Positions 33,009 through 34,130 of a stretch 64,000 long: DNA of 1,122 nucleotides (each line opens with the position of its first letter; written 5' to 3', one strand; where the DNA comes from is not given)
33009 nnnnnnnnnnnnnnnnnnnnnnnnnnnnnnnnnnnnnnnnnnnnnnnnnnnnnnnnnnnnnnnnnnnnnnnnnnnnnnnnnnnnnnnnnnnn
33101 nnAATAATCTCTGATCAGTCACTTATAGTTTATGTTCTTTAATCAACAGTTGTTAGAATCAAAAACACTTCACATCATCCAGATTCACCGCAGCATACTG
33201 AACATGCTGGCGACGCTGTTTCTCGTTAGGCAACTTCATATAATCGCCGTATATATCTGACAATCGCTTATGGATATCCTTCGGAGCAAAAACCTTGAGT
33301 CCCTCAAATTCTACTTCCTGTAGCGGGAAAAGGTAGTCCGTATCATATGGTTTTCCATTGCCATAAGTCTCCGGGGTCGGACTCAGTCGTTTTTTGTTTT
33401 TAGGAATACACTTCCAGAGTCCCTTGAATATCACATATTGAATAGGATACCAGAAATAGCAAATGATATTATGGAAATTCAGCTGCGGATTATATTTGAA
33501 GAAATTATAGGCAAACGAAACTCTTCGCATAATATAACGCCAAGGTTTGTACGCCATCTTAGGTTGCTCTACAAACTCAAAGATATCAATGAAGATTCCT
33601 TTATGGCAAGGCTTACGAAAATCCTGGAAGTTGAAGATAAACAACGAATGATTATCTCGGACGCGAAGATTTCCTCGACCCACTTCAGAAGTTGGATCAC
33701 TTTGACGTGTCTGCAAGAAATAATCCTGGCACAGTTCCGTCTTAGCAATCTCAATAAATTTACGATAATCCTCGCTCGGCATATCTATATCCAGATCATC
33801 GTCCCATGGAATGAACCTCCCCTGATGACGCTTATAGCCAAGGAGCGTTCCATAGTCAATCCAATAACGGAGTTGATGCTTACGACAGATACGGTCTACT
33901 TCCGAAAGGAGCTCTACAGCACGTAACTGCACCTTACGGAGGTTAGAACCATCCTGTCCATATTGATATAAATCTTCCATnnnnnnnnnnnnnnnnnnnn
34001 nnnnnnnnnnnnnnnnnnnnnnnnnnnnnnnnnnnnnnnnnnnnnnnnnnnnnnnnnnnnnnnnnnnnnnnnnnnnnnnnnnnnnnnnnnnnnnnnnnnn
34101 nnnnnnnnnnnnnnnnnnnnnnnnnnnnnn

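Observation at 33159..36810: Fused nucleotidyltransferase/PLP-fold enzyme + Rossmann reductase + LicD: a CDP-phospho-alcohol decoration module (2-glycerol-P, serinol-P or ethanolamine-P type) inside a Bacteroidales glycan operon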

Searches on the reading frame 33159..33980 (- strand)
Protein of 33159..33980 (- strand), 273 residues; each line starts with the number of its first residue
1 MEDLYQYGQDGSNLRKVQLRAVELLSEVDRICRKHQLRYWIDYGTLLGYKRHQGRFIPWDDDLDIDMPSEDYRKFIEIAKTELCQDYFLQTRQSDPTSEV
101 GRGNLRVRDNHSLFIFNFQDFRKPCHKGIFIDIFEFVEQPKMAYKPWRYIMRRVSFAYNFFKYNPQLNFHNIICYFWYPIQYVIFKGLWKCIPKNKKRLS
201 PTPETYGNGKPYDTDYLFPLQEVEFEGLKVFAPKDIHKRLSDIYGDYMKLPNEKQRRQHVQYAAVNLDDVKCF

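Call 3: search_protein_families(library=pfam, proteins=[window:33159-33980:-], max_evalue=0.01)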
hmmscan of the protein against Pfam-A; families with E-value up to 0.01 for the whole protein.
window:33159-33980:- (273 aa): 1 family
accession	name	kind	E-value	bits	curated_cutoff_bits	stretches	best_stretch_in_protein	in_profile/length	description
PF04991.19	LicD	-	2e-34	120.1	22.6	1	32-245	1-227/227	LicD family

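Call 4: search_protein_families(library=ncbifam, proteins=[window:33159-33980:-], max_evalue=0.01)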
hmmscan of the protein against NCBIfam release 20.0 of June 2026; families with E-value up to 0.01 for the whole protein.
window:33159-33980:- (273 aa): 1 family
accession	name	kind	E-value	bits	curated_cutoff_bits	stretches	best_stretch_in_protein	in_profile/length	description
NF045866.1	GGPL_Ptran_Mf1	equivalog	5.4e-22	79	225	2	18-77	2-60/240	diacylglycerol cholinephosphotransferase Mf1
